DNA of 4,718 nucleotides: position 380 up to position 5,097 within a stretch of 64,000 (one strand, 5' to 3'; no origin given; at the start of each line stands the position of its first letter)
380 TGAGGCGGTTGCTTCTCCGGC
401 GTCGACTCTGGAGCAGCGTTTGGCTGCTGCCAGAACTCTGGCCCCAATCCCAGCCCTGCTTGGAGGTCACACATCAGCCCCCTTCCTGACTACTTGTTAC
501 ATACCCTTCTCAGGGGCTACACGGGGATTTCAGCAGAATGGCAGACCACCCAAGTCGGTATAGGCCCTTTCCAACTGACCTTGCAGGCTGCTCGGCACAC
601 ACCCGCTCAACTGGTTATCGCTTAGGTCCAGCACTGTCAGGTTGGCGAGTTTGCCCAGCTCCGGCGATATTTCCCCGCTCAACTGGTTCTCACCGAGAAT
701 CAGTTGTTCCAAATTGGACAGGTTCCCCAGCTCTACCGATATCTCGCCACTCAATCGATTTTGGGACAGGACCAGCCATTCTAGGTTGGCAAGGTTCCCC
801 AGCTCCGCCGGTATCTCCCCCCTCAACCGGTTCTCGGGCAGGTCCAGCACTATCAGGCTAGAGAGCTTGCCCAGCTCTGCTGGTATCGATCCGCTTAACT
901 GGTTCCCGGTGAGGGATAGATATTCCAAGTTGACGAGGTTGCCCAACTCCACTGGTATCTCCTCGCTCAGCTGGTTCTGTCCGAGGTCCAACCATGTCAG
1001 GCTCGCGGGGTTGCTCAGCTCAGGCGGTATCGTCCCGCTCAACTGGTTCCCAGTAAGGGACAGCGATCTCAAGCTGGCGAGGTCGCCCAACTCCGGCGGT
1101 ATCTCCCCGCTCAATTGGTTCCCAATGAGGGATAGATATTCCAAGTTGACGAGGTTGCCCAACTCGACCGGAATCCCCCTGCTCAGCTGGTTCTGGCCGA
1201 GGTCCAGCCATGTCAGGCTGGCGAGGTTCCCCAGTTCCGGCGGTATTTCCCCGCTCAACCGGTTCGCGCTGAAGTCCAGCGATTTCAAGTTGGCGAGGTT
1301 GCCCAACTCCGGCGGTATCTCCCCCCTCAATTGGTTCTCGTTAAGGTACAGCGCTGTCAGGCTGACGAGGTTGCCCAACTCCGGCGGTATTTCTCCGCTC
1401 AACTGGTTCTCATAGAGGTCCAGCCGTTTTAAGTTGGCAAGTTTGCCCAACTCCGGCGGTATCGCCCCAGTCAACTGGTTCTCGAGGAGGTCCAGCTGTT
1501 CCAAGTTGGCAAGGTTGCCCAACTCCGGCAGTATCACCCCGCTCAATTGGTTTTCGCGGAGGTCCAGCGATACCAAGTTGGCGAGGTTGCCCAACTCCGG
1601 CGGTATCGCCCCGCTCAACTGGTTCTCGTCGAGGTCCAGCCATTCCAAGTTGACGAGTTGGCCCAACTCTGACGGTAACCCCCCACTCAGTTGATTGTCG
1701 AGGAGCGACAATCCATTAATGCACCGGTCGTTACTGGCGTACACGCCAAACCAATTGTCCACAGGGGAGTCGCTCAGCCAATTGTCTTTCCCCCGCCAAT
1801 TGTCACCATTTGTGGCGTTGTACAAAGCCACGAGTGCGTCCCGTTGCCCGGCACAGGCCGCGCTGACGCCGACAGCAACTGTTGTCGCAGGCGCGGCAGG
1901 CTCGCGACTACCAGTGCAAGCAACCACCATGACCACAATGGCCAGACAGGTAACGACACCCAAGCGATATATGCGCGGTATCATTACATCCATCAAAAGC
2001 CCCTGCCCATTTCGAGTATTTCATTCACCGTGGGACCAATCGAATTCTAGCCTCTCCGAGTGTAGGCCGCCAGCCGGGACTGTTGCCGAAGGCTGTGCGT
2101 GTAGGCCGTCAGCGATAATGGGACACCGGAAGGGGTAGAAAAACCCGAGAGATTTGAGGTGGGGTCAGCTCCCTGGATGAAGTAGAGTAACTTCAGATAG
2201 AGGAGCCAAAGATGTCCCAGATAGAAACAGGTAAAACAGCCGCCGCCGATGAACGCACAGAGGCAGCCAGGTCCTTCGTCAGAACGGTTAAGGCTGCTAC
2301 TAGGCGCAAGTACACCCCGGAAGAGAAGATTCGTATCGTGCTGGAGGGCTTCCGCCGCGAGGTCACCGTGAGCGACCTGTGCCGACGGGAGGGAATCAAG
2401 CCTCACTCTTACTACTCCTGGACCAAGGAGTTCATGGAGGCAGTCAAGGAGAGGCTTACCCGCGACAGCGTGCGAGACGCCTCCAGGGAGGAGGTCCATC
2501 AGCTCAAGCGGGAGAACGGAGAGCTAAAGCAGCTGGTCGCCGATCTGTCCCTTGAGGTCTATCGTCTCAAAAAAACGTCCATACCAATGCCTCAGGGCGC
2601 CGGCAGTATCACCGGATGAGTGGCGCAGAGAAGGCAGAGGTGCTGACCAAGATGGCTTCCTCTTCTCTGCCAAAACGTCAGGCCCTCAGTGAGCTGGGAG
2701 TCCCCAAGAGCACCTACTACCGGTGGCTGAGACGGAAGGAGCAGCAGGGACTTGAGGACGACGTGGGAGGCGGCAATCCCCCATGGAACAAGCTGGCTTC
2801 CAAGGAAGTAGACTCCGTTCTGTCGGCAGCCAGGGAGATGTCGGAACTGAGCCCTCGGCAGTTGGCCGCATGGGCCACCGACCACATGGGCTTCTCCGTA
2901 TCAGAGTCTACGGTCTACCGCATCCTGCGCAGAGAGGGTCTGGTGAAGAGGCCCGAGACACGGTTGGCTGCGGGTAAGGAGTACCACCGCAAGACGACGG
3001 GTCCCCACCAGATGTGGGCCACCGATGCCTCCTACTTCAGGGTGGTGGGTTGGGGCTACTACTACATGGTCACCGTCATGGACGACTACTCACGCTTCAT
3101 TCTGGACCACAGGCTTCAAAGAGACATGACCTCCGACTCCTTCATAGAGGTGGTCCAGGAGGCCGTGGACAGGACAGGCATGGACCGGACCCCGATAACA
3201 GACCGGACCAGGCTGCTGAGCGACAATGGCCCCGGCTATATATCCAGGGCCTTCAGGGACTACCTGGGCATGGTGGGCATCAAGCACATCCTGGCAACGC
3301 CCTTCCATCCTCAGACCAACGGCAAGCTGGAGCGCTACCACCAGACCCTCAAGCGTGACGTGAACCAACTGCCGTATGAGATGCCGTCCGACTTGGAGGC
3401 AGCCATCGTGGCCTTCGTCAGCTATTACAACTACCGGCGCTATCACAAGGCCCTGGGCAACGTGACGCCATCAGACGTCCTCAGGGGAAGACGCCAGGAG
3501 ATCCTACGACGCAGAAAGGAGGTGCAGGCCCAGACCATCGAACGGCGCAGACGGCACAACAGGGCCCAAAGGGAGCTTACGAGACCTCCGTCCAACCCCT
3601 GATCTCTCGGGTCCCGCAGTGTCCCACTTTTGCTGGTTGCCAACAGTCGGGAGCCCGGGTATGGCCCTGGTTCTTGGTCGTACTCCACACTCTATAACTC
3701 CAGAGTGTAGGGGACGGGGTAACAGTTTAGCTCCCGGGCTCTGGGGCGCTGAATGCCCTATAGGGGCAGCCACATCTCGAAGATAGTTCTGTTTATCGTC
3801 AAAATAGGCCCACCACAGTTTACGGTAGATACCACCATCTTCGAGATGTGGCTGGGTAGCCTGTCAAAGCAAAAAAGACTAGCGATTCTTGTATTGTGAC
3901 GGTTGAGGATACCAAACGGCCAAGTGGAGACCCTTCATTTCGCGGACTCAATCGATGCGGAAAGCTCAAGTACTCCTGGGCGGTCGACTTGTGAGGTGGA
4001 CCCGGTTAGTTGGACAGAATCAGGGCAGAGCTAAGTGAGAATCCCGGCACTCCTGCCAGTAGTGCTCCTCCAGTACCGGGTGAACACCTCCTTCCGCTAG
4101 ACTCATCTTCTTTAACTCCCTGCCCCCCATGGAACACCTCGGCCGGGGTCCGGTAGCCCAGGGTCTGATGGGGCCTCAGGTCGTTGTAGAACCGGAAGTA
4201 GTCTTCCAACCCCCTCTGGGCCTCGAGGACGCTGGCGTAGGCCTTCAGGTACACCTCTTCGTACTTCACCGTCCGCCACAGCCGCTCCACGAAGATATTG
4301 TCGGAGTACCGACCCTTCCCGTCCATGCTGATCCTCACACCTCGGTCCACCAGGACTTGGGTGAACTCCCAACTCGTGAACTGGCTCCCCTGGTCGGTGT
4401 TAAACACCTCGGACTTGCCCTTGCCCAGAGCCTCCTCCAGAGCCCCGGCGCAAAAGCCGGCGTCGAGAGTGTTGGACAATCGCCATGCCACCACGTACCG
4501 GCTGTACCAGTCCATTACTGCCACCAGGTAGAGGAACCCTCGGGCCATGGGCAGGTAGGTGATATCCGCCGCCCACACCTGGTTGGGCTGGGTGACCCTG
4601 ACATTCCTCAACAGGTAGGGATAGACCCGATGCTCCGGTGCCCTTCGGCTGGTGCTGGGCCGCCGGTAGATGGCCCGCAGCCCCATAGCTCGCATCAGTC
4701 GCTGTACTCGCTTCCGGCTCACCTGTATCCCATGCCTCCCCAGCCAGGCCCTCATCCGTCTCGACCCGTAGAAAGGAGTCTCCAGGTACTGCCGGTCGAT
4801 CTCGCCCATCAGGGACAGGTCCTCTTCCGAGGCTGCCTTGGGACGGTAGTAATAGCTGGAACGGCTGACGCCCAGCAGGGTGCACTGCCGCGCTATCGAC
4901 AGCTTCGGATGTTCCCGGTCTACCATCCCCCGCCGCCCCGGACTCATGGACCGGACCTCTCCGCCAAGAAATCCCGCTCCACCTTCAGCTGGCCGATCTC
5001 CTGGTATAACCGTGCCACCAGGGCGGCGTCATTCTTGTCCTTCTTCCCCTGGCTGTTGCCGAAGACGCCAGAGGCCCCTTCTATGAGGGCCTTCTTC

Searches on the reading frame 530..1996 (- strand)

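Call 8: search_protein_families(library=pfam, proteins=[window:530-1996:-], max_evalue=0.01)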
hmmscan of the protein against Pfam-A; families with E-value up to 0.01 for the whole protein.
window:530-1996:- (488 aa): 6 families
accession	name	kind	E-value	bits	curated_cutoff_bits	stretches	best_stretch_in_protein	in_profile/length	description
PF00560.39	LRR_1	-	1.7e-59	185.3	20.6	6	188-210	1-23/23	Leucine Rich Repeat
PF12799.13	LRR_4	-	6.1e-41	138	27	11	428-463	2-36/44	Leucine Rich repeats (2 copies)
PF13855.12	LRR_8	-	4.8e-39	132.4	27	7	329-367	23-61/61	Leucine rich repeat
PF23598.1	LRR_14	-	1.2e-38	133.2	40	3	310-460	3-148/353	Leucine-rich repeat region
PF25013.1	LRR_Zer-1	-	1.6e-08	35.3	27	0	399-462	4-65/137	Zer-1-like, Leucine-rich repeats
PF23211.1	LRR_LRWD1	-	2.3e-05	24.6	28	0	229-294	36-97/190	Leucine-rich repeat and WD repeat-containing protein 1, LRR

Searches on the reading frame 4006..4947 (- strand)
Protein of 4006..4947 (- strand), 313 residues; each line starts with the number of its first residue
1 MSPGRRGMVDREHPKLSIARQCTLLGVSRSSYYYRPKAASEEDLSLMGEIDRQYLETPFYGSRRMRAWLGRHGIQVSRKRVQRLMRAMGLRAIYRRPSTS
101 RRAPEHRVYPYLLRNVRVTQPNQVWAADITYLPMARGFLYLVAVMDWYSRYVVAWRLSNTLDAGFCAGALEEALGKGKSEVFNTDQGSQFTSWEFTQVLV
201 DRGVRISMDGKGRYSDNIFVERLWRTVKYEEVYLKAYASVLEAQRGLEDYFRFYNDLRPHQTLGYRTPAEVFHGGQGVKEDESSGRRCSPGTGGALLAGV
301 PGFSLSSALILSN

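Call 26: search_protein_families(library=pfam, proteins=[window:4006-4947:-], max_evalue=0.001)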
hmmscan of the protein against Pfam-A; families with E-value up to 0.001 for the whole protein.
window:4006-4947:- (313 aa): 4 families
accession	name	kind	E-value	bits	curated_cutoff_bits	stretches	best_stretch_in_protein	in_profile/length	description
PF00665.32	rve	-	2.2e-24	86.1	32.6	1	119-213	2-101/102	Integrase core domain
PF13276.12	HTH_21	-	7.8e-18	64.9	28.1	1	42-97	2-59/60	HTH-like domain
PF13683.12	rve_3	-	1.1e-15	57.5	26.5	1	202-268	1-67/67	Integrase core domain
PF13333.12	rve_2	-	0.00012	22.6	22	1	223-270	3-50/56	Integrase core domain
